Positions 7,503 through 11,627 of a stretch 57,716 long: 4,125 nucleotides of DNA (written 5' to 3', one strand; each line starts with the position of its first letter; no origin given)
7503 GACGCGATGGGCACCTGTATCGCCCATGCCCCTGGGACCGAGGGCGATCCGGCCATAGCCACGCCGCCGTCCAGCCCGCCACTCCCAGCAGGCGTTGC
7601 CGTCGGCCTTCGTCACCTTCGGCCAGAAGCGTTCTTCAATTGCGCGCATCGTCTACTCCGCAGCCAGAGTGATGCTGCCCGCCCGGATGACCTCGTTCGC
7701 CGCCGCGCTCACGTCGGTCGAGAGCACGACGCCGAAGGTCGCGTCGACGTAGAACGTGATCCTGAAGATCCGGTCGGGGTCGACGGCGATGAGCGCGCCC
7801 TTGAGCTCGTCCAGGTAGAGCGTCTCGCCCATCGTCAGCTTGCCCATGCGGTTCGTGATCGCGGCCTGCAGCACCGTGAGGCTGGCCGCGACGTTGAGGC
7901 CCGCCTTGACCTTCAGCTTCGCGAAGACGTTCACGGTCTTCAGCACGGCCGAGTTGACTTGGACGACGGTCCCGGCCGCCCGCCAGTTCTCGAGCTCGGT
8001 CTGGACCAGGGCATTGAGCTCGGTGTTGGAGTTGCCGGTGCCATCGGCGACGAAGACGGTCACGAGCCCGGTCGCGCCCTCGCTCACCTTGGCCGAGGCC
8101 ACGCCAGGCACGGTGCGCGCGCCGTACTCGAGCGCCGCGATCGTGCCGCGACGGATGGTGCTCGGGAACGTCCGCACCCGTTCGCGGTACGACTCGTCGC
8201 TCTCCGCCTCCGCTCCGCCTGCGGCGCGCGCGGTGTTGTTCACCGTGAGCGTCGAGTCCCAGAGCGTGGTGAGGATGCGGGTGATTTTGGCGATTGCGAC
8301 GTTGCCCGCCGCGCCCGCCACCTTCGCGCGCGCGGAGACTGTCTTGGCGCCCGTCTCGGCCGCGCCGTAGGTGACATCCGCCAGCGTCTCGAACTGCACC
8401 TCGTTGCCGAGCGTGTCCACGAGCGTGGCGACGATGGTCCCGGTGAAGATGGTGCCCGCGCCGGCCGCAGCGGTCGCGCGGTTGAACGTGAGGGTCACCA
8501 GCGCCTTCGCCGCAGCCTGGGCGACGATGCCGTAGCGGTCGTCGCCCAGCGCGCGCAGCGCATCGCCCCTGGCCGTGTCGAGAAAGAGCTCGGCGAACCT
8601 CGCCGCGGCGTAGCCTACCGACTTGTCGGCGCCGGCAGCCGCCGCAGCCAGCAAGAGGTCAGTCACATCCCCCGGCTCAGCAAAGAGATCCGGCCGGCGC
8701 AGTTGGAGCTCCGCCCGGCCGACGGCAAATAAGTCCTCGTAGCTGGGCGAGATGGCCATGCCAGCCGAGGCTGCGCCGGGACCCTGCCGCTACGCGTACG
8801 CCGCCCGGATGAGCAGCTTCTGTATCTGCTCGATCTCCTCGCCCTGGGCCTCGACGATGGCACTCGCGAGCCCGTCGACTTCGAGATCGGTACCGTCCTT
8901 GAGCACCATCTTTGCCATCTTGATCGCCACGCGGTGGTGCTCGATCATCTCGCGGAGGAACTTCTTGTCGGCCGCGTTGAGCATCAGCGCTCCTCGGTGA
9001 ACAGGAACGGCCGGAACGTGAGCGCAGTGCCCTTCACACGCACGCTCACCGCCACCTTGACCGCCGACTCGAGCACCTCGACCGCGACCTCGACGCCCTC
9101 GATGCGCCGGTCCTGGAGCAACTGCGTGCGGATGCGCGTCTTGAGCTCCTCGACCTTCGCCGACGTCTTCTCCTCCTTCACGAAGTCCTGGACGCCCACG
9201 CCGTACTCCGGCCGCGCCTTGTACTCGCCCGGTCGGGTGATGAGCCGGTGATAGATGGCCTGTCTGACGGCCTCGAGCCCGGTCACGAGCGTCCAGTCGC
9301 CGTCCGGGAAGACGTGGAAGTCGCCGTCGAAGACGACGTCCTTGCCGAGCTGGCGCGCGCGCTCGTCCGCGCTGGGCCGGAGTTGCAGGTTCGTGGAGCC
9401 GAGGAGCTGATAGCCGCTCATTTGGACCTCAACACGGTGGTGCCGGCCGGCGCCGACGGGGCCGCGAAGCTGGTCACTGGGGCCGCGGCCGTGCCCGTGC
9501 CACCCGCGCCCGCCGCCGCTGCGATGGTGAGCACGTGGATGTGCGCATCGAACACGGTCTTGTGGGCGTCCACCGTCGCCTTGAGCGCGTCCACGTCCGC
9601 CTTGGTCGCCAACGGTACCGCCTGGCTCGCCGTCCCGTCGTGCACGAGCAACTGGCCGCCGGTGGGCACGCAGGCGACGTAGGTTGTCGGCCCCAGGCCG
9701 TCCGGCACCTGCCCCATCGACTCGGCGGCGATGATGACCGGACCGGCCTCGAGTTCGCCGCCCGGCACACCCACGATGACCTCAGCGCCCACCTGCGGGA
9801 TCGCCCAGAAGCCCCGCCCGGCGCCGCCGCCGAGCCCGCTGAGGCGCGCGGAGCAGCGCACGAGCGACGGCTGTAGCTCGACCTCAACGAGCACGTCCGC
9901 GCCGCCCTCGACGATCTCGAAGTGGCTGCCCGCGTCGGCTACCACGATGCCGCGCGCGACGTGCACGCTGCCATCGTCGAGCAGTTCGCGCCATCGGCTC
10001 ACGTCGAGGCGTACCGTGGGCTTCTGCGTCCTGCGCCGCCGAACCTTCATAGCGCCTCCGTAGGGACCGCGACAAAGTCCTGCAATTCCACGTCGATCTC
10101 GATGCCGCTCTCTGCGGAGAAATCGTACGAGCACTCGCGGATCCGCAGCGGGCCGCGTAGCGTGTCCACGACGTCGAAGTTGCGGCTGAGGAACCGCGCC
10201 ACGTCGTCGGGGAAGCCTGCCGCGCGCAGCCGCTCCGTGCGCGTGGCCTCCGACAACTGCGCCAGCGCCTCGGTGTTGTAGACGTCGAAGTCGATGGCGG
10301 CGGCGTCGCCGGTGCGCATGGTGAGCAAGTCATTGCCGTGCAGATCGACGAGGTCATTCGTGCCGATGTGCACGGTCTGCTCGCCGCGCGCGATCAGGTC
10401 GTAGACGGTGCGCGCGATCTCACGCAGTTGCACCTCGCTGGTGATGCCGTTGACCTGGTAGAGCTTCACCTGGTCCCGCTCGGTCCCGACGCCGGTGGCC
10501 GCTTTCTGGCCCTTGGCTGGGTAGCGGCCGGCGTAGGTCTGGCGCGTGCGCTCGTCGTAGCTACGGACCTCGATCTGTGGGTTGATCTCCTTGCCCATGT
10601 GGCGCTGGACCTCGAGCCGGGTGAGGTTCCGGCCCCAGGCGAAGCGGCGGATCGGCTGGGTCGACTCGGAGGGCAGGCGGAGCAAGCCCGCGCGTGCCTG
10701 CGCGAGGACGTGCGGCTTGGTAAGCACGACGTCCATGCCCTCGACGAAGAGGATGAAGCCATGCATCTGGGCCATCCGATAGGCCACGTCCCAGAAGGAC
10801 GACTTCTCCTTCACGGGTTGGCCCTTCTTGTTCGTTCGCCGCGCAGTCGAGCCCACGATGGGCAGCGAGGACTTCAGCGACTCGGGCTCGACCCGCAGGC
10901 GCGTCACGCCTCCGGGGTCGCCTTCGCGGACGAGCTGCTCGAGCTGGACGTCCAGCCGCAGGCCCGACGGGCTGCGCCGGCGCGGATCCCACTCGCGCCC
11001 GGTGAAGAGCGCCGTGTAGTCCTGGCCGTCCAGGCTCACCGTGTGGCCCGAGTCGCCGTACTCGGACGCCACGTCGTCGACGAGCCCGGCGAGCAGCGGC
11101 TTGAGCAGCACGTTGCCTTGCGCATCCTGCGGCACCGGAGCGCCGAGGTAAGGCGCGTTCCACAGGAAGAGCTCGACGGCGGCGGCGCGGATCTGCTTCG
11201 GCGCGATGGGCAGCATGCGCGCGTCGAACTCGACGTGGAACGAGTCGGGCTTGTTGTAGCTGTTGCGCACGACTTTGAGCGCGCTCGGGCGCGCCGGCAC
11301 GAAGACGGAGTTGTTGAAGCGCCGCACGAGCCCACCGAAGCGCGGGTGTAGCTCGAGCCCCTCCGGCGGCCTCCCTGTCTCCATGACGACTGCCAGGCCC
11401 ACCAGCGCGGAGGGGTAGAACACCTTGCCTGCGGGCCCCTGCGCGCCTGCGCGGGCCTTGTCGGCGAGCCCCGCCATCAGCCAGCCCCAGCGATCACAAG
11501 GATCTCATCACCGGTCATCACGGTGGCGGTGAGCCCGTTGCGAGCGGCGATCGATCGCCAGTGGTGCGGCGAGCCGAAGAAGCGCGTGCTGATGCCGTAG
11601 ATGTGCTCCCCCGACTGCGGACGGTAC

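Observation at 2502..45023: Fourteen same-strand copies of a ~20-nt motif, (TAG)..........-SCG-RY-GCA, at a fixed distance upstream of late-gene starts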

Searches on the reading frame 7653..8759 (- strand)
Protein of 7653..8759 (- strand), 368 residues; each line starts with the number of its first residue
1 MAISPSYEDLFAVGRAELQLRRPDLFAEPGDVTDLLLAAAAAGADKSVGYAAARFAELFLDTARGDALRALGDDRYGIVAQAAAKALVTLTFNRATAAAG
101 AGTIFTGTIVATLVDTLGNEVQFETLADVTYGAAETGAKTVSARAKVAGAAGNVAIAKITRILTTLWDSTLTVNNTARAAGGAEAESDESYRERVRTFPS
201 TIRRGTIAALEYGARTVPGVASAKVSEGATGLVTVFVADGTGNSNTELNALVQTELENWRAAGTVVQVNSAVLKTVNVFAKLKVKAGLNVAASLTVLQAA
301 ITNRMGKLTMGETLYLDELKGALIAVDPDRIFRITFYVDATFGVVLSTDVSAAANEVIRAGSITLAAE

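Call 8: search_protein_families(library=phrogs, proteins=[window:7653-8759:-])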
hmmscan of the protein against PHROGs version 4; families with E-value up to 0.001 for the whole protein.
window:7653-8759:- (368 aa): 4 families
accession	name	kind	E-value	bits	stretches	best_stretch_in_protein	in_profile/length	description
phrog_6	-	tail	4.7e-44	152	1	4-365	69-403/548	baseplate wedge subunit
phrog_1608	-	tail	1e-09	39.1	1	181-365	3-188/192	tail protein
phrog_4226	-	tail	2.7e-07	31.1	1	180-288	39-153/228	baseplate protein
phrog_31189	-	tail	1.8e-05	24.5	1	168-286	251-368/662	baseplate protein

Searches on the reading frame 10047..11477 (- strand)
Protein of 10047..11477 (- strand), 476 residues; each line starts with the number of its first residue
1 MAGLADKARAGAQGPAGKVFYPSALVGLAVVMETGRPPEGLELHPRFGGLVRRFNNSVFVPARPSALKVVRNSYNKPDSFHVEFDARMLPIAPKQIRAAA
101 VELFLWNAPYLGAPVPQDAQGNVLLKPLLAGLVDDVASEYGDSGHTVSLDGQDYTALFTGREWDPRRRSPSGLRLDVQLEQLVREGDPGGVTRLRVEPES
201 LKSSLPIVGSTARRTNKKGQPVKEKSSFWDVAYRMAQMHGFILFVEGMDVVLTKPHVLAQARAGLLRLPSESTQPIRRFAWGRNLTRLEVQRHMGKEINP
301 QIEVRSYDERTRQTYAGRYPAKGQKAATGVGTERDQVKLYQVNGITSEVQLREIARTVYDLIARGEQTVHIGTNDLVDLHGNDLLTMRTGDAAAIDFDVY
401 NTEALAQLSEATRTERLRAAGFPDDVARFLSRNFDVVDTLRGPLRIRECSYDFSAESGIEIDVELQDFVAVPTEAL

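Call 8: search_protein_families(library=phrogs, proteins=[window:10047-11477:-])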
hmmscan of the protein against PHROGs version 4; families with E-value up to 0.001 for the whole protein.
window:10047-11477:- (476 aa): 0 families

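Call 65: find_encoding_contigs(protein=window:10047-11477:-, flank=10000, max_places=1)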
Protein window:10047-11477:- (476 aa): 6 contigs read that carry it; 1 place shown.
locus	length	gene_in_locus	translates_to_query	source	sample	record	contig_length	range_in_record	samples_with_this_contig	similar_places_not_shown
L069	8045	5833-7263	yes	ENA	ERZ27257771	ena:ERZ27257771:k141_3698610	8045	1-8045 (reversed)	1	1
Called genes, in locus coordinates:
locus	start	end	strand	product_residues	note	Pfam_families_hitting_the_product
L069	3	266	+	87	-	?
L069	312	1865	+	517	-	-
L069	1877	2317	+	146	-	-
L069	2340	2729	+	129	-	-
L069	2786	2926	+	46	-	-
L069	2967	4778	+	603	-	-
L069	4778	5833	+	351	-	-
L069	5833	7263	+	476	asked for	-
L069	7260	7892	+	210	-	PF04717:Phage_base_V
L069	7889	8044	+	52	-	?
